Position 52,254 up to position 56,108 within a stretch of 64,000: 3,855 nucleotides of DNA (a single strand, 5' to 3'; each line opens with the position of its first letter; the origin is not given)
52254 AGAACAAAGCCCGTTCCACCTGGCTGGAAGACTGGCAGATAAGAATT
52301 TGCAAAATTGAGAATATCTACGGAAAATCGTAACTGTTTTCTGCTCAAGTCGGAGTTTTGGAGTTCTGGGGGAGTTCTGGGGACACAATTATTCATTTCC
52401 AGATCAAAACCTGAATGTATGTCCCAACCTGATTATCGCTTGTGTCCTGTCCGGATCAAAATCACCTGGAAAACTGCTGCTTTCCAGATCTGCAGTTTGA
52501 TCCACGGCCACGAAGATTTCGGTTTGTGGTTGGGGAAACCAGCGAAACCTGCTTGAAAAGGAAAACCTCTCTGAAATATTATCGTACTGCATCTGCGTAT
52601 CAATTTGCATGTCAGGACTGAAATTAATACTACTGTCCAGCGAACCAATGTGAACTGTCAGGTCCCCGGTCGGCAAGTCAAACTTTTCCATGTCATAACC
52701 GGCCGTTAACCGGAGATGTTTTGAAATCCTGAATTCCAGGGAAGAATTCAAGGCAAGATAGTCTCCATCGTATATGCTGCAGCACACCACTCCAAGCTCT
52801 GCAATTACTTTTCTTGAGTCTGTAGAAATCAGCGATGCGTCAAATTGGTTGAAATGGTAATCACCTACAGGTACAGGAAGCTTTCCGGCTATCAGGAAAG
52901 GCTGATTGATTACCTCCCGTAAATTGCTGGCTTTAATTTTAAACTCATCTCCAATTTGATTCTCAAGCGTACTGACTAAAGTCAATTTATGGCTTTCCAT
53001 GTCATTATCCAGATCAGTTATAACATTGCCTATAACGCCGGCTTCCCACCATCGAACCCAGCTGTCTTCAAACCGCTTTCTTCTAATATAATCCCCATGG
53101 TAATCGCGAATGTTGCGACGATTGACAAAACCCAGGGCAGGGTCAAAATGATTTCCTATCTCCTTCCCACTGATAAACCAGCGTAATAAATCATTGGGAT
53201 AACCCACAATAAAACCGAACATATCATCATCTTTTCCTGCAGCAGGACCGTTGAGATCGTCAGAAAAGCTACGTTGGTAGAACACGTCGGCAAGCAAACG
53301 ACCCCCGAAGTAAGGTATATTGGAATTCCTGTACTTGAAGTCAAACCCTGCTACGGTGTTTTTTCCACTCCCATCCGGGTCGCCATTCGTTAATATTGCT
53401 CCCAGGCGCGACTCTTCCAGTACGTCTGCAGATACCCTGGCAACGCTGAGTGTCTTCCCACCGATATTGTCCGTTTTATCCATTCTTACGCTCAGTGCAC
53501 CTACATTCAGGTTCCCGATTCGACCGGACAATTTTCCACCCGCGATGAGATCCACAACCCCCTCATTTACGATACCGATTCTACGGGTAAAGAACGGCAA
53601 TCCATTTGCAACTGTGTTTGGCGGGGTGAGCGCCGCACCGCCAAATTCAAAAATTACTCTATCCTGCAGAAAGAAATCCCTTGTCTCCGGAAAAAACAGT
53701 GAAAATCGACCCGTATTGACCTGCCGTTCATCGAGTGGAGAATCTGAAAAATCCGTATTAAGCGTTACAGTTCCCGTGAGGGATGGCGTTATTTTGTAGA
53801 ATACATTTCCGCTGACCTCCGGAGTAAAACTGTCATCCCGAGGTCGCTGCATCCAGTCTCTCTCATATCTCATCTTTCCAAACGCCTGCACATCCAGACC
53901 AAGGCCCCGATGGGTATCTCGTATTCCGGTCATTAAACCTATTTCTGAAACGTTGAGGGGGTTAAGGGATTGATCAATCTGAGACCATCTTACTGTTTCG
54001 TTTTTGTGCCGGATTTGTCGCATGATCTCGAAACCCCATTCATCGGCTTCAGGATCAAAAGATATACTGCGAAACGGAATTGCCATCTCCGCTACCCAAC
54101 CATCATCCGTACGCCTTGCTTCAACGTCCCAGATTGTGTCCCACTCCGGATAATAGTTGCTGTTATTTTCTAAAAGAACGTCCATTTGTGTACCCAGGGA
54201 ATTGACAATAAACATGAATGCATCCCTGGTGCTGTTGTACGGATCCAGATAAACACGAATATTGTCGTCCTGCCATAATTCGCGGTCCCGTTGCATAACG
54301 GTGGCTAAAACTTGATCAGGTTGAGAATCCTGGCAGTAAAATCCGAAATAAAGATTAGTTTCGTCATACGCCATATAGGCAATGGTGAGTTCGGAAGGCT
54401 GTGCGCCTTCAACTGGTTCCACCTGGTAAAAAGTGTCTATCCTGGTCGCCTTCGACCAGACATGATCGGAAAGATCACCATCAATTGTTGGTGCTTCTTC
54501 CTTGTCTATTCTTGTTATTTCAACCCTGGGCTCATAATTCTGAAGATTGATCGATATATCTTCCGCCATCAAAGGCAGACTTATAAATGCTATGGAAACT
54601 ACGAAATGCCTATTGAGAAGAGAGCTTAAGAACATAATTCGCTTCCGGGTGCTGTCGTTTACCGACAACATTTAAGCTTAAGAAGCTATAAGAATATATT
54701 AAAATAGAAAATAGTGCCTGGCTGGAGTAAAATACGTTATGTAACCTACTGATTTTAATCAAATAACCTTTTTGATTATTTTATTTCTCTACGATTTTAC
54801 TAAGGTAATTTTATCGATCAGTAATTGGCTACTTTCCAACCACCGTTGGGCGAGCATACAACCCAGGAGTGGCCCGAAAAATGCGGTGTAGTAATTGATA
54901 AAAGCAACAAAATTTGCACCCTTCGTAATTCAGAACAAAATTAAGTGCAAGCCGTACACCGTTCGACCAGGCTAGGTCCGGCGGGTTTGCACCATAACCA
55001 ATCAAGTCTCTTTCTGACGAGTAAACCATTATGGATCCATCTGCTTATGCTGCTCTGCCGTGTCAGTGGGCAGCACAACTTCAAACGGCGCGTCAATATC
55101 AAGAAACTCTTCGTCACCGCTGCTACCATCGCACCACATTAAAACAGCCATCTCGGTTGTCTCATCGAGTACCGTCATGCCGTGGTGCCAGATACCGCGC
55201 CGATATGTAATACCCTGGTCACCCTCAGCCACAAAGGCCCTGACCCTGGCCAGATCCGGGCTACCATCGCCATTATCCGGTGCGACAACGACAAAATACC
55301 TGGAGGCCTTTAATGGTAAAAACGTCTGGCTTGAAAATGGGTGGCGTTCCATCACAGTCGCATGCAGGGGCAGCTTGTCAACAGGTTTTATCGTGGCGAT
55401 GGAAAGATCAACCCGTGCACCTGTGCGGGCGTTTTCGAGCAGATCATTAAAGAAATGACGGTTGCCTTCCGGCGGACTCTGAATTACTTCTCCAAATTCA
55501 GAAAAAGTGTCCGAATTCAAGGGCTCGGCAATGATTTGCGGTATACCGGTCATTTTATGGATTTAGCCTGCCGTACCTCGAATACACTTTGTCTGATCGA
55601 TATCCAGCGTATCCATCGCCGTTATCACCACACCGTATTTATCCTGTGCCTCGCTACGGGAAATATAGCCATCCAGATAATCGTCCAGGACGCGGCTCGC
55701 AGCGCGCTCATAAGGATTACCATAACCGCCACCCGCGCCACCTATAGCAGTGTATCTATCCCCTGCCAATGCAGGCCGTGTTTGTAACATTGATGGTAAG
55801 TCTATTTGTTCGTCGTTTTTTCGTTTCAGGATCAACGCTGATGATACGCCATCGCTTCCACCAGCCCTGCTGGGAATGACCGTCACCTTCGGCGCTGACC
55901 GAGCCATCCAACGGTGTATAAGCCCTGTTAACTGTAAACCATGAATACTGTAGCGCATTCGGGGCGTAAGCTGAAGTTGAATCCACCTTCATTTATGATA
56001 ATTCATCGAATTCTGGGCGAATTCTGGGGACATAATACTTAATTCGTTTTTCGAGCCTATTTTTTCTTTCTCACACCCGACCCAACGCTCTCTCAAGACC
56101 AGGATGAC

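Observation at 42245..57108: Dense addiction/defence-module neighbourhood: DinJ-YafQ, RHH-PIN, HigBA-like, and an orphan AbiEi whose AbiEii toxin was destroyed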

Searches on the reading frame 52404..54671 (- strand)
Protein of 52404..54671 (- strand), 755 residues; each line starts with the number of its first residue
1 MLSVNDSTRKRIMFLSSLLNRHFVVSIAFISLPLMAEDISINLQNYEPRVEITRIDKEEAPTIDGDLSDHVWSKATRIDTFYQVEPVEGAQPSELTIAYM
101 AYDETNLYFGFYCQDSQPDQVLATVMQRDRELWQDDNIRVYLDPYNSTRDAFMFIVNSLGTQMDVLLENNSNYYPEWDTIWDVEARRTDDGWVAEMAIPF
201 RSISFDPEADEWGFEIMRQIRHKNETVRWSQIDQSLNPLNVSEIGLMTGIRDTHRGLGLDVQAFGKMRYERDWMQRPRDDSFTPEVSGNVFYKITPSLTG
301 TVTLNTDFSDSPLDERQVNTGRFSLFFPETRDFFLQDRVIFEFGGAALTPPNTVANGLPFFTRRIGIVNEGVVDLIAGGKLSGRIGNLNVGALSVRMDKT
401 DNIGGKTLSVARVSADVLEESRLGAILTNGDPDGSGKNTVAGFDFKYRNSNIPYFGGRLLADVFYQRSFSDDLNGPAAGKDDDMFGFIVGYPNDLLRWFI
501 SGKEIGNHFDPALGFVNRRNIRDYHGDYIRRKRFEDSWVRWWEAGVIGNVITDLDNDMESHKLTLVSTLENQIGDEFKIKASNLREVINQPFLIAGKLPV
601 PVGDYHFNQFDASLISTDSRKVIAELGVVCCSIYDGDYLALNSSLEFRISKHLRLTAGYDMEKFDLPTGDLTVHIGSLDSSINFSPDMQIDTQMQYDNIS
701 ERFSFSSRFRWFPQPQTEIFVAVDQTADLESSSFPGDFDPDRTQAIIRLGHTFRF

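Call 9: search_protein_families(library=pfam, proteins=[window:52404-54671:-], max_evalue=0.001)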
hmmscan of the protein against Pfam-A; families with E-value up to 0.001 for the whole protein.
window:52404-54671:- (755 aa): 1 family
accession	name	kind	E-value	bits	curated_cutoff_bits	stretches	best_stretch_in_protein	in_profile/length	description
PF06452.16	CBM9_1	-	4.2e-11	43.5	23.4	1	63-228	1-157/185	Carbohydrate family 9 binding domain-like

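Call 27: find_homologous_proteins(query=window:52404-54671:-, max_evalue=1e-50)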
Query window:52404-54671:- (755 aa): 2639 proteins with E <= 1e-50 among 8000 candidates; the best 120 are listed.
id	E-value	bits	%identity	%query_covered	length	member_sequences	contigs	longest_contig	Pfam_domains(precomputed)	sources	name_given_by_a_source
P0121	0.0e+0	1718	100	98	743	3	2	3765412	PF06452.17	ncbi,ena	-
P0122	0.0e+0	1423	81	98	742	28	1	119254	PF06452.17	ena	-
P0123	0.0e+0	1413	80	98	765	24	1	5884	PF06452.17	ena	-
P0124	0.0e+0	1405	80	98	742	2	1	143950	PF06452.17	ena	-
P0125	0.0e+0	1403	80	98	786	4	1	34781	PF06452.17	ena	-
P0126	0.0e+0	1401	80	98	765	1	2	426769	PF06452.17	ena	-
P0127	0.0e+0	1393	79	98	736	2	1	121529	PF06452.17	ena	-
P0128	0.0e+0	1371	78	98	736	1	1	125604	PF06452.17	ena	-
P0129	0.0e+0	1371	77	98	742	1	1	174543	PF06452.17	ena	-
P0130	0.0e+0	1369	79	96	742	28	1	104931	PF06452.17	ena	-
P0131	0.0e+0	1364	77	98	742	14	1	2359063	PF06452.17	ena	-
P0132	0.0e+0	1362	77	99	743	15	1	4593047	PF06452.17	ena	-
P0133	0.0e+0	1362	77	98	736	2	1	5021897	PF06452.17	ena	-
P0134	0.0e+0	1358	79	95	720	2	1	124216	PF06452.17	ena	-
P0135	0.0e+0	1357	77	98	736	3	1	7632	PF06452.17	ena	-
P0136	0.0e+0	1357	77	98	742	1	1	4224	PF06452.17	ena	-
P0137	0.0e+0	1353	77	98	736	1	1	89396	PF06452.17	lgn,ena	-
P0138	0.0e+0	1349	76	98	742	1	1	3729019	PF06452.17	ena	-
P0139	0.0e+0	1346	76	98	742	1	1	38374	PF06452.17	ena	-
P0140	0.0e+0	1345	76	98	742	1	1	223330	PF06452.17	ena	-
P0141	0.0e+0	1345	76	98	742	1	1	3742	PF06452.17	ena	-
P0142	0.0e+0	1344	76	98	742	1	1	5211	PF06452.17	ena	-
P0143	0.0e+0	1344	76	98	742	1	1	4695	PF06452.17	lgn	-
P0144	0.0e+0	1344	76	97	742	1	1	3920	PF06452.17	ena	-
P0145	0.0e+0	1344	76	98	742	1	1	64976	PF06452.17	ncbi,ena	-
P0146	0.0e+0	1343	76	98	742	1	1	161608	PF06452.17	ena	-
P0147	0.0e+0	1343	76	98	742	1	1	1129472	PF06452.17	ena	-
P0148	0.0e+0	1342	76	98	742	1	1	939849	PF06452.17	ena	-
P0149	0.0e+0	1342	76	98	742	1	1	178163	PF06452.17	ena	-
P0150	0.0e+0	1339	76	98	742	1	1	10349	PF06452.17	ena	-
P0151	0.0e+0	1339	76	98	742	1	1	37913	PF06452.17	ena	-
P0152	0.0e+0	1338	76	98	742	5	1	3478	PF06452.17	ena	-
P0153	0.0e+0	1338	77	96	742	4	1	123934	PF06452.17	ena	-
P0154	0.0e+0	1337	77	96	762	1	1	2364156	PF06452.17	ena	-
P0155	0.0e+0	1336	76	98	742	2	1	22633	PF06452.17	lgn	-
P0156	0.0e+0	1332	75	98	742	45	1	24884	PF06452.17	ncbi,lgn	-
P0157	0.0e+0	1322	76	98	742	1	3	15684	PF06452.17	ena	-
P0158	0.0e+0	1318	77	95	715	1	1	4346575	PF06452.17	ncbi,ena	-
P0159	0.0e+0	1308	73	99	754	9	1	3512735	PF06452.17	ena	-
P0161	0.0e+0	1137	65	98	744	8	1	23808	PF06452.17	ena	-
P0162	0.0e+0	1034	61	97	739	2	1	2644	PF06452.17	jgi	-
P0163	3.9e-277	940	55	98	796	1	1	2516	PF06452.17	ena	-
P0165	3.1e-256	871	80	62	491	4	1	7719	PF06452.17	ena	-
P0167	1.5e-245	835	71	70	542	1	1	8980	PF06452.17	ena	-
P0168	4.2e-216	738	48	95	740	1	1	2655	PF06452.17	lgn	-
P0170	1.1e-208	713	47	94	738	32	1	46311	PF06452.17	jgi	-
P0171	1.1e-207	710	47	95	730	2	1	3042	PF06452.17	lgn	-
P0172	5.0e-207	708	48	97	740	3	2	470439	PF06452.17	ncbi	ncbi:MAG: carbohydrate binding family 9 domain-containing protein [Parvularculaceae bacterium]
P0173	9.6e-207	707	48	95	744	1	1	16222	PF06452.17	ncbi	-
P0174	1.1e-206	707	46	97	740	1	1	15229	PF06452.17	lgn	-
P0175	1.3e-206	707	47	96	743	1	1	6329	PF06452.17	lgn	-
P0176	1.1e-205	703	47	94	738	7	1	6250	PF06452.17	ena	-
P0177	1.5e-205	703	46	96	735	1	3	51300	PF06452.17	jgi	-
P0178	1.8e-205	703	47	95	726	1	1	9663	PF06452.17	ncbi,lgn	ncbi:MAG: carbohydrate binding family 9 domain-containing protein [Parvularculaceae bacterium]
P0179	2.0e-205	703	47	95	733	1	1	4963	PF06452.17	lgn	-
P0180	3.2e-205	702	47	95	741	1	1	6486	PF06452.17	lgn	-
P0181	5.6e-205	701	46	96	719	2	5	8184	PF19313.6,PF06452.17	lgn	-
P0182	1.1e-204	700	46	95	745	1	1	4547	PF06452.17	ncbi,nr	ncbi:MAG: carbohydrate binding family 9 domain-containing protein [Caulobacterales bacterium]|nr:car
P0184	4.4e-204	698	47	95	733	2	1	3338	PF19313.6,PF06452.17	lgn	-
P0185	4.8e-204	698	46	97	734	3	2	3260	PF06452.17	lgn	-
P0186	7.7e-204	697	47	95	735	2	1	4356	PF19313.6,PF06452.17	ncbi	-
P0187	1.7e-203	696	46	97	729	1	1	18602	PF19313.6,PF06452.17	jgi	jgi:Carbohydrate family 9 binding domain-like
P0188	3.2e-203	695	47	96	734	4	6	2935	PF06452.17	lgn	-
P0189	5.1e-203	695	47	97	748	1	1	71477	PF06452.17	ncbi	-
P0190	6.0e-203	694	47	94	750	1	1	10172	PF19313.6,PF06452.17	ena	-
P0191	6.9e-203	694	47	98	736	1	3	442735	PF06452.17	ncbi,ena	-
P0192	7.3e-203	694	47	95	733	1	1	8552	PF06452.17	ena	-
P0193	1.0e-202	694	47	95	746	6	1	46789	PF06452.17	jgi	-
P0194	1.1e-202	694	45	99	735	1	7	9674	PF06452.17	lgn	-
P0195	1.5e-202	693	48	94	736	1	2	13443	PF06452.17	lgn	-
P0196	1.8e-202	693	48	94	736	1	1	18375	PF06452.17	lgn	-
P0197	2.6e-202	692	48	94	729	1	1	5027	PF19313.6,PF06452.17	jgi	-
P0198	2.7e-202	692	47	94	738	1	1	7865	PF19313.6,PF06452.17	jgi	-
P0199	3.0e-202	692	47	95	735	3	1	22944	PF06452.17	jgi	jgi:hypothetical protein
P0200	3.7e-202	692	48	94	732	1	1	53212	PF06452.17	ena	-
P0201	6.4e-202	691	47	95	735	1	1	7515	PF06452.17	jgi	jgi:hypothetical protein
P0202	6.8e-202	691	47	95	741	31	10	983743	PF06452.17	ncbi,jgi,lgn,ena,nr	ncbi:MAG: carbohydrate binding family 9 domain-containing protein [Alphaproteobacteria bacterium]|nr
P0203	8.1e-202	691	46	99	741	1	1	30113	PF19313.6,PF06452.17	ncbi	-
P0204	1.3e-201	690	47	95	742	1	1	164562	PF06452.17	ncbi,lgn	-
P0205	1.4e-201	690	48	95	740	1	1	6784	PF19313.6,PF06452.17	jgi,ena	-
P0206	2.8e-201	689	47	95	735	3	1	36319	PF06452.17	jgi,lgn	-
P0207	2.9e-201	689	48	94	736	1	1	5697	PF06452.17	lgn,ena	-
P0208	3.2e-201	689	45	96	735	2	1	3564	PF19313.6,PF06452.17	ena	-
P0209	6.4e-201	688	47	95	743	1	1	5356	PF06452.17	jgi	jgi:hypothetical protein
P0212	8.4e-201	687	48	95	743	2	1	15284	PF06452.17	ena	-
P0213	9.2e-201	687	47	95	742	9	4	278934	PF19313.6,PF06452.17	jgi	jgi:Carbohydrate family 9 binding domain-like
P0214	1.8e-200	686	47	97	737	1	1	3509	PF06452.17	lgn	-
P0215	1.8e-200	686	47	95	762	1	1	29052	PF06452.17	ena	-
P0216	2.2e-200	686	45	97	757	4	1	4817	PF06452.17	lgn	-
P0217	3.3e-200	685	47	94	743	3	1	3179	PF06452.17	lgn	-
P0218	3.6e-200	685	47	95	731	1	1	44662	PF06452.17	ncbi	-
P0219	5.2e-200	685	46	97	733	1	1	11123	PF06452.17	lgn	-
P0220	6.2e-200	684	46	95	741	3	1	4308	PF19313.6,PF06452.17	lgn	-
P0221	7.4e-200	684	46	97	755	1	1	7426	PF06452.17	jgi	jgi:hypothetical protein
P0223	1.7e-199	683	46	95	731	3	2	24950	PF06452.17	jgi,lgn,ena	-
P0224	1.7e-199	683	46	97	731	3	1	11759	PF06452.17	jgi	jgi:hypothetical protein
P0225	2.5e-199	682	46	96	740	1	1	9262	PF19313.6,PF06452.17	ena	-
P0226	2.7e-199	682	46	95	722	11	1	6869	PF06452.17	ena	-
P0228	4.6e-199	682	47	95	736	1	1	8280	PF06452.17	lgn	-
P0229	4.8e-199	681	45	97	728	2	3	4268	PF06452.17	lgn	-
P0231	1.0e-198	680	47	95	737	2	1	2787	PF06452.17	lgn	-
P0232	1.1e-198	680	47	95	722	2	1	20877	PF19313.6,PF06452.17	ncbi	ncbi:MAG: carbohydrate binding family 9 domain-containing protein [Parvularculaceae bacterium]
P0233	1.5e-198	680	45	97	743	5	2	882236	PF19313.6,PF06452.17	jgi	jgi:Carbohydrate family 9 binding domain-like/Domain of unknown function (DUF5916)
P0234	2.0e-198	679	46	96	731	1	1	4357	PF06452.17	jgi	jgi:hypothetical protein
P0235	2.1e-198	679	46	94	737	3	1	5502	PF19313.6,PF06452.17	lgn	-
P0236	2.5e-198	679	46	95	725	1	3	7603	PF06452.17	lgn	-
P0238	2.6e-198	679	46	96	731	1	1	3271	PF06452.17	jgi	jgi:hypothetical protein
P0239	3.1e-198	679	47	94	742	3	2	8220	PF06452.17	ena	-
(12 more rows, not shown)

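Call 28: find_encoding_contigs(protein=P0122, flank=10000, max_places=2)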
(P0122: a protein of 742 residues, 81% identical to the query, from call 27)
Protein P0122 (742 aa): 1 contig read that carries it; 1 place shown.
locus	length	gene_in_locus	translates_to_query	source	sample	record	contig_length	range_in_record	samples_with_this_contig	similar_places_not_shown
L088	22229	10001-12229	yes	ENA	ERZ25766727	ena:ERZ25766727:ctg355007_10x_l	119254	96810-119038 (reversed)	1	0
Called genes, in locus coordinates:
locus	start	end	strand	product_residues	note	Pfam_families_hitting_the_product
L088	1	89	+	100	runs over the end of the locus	?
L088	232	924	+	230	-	PF07690:MFS_1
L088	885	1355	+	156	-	PF07690:MFS_1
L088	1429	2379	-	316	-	PF00294:PfkB, PF08543:Phos_pyr_kin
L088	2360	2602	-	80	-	PF17209:Hfq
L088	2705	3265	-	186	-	PF01715:IPPT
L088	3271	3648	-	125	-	PF01715:IPPT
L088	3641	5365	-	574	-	PF02518:HATPase_c (weak), PF13589:HATPase_c_3, PF01119:DNA_mis_repair, PF08676:MutL_C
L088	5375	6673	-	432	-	PF11741:AMIN, PF01520:Amidase_3, PF01476:LysM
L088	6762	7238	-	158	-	PF02367:TsaE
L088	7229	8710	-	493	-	PF03853:YjeF_N, PF01256:Carb_kinase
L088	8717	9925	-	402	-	PF02746:MR_MLE_N, PF13378:MR_MLE_C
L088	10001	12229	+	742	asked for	PF06452:CBM9_1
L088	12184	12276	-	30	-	-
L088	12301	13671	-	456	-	PF00209:SNF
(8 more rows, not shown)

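Call 29: find_encoding_contigs(protein=P0126, flank=10000, max_places=2)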
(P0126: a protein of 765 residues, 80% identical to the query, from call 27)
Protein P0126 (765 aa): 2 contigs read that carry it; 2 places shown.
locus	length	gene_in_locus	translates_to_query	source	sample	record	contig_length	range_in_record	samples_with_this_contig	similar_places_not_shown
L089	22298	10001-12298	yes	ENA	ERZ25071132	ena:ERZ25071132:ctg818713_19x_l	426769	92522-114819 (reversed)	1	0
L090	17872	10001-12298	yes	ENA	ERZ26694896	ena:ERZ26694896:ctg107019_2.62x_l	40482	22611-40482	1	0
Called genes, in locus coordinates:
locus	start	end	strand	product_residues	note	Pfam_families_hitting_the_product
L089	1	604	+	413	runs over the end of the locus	PF07690:MFS_1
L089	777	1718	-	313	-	PF00294:PfkB, PF08543:Phos_pyr_kin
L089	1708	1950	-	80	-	PF17209:Hfq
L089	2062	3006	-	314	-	PF01745:IPT (faint), PF01715:IPPT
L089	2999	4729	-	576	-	PF02518:HATPase_c, PF13589:HATPase_c_3, PF01119:DNA_mis_repair, PF08676:MutL_C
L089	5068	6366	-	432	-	PF11741:AMIN, PF01520:Amidase_3, PF01476:LysM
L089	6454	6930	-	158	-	PF02367:TsaE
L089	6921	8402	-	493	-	PF03853:YjeF_N, PF01256:Carb_kinase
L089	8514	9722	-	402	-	PF02746:MR_MLE_N, PF13378:MR_MLE_C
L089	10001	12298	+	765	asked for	PF06452:CBM9_1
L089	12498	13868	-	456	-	PF00209:SNF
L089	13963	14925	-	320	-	PF00294:PfkB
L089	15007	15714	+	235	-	PF01081:Aldolase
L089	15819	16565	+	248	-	PF08681:TacA1, PF00583:Acetyltransf_1 (faint), PF13508:Acetyltransf_7 (weak), PF13673:Acetyltransf_10 (weak)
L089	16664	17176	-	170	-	-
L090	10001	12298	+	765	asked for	PF06452:CBM9_1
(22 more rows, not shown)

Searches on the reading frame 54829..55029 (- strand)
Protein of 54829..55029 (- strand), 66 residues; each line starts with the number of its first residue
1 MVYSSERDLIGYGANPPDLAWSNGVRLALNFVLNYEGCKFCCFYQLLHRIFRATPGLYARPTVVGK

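Call 9: search_protein_families(library=pfam, proteins=[window:54829-55029:-], max_evalue=0.001)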
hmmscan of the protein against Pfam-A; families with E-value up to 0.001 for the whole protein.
window:54829-55029:- (66 aa): 0 families

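Call 34: search_protein_families(library=pfam, proteins=[window:54829-55029:-], max_evalue=1)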
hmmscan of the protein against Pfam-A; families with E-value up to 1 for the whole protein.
window:54829-55029:- (66 aa): 0 families

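Call 48: search_protein_families(library=ncbifam, proteins=[window:54829-55029:-], max_evalue=0.1)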
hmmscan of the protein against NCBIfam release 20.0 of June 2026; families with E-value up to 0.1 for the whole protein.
window:54829-55029:- (66 aa): 1 family
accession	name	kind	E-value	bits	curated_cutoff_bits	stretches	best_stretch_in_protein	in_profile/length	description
TIGR03212.1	uraD_N-term-dom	equivalog_domain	1.4e-08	34.1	424.6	1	6-39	2-35/297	allantoinase PuuE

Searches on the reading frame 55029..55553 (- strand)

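Call 9: search_protein_families(library=pfam, proteins=[window:55029-55553:-], max_evalue=0.001)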
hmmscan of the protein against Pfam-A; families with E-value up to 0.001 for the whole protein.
window:55029-55553:- (174 aa): 1 family
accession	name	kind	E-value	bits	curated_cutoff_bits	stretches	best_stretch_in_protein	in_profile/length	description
PF04115.18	Ureidogly_lyase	-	1e-34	120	23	1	6-143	3-143/162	Ureidoglycolate lyase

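Call 48: search_protein_families(library=ncbifam, proteins=[window:55029-55553:-], max_evalue=0.1)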
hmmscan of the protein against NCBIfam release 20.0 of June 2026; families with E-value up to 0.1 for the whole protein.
window:55029-55553:- (174 aa): 8 families
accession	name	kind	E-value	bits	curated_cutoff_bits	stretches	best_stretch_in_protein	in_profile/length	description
NF002954.0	PRK03606.2-5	equivalog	2.6e-29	101.9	212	1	7-150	6-154/168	ureidoglycolate lyase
NF009932.0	PRK13395.1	subfamily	2.6e-29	101.9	160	1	7-162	4-164/171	ureidoglycolate lyase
NF002949.0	PRK03606.1-2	equivalog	2.1e-28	99.2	230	1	7-150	4-154/167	ureidoglycolate lyase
NF002951.0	PRK03606.2-2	equivalog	1.1e-24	87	270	1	9-158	7-160/166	ureidoglycolate lyase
NF002953.0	PRK03606.2-4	equivalog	5.9e-24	84.8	315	1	6-153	5-157/169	ureidoglycolate lyase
NF002950.0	PRK03606.1-3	equivalog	1.9e-23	83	282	1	9-146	6-149/170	ureidoglycolate lyase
NF002948.0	PRK03606.1-1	equivalog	1.5e-21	76.9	275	1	11-136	7-137/160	ureidoglycolate lyase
NF002952.0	PRK03606.2-3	equivalog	2.5e-21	76.3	260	1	6-159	5-161/164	ureidoglycolate lyase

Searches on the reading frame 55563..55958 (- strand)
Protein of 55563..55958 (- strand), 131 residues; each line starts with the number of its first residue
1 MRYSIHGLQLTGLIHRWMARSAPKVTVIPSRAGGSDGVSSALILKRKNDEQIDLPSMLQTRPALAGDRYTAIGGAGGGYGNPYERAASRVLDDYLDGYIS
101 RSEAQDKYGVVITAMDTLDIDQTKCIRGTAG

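Call 9: search_protein_families(library=pfam, proteins=[window:55563-55958:-], max_evalue=0.001)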
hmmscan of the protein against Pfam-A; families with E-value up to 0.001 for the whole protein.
window:55563-55958:- (131 aa): 0 families

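Call 34: search_protein_families(library=pfam, proteins=[window:55563-55958:-], max_evalue=1)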
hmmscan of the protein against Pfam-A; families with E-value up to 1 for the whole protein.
window:55563-55958:- (131 aa): 1 family
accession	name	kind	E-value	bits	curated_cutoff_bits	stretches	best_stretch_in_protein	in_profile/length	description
PF02538.19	Hydantoinase_B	-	0.015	14.2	26.8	1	31-82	467-519/519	Hydantoinase B/oxoprolinase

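Call 48: search_protein_families(library=ncbifam, proteins=[window:55563-55958:-], max_evalue=0.1)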
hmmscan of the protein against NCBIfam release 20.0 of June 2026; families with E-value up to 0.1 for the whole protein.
window:55563-55958:- (131 aa): 2 families
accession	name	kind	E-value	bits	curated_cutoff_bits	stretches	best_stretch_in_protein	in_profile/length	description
NF050157.1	CapLactmsBetCapB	equivalog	3.7e-10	38.7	1000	1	64-121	511-568/577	caprolactamase subunit beta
NF042976.1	AcphenoCarb_ApcD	equivalog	0.017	13.4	1500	1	61-127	568-636/685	acetophenone carboxylase subunit delta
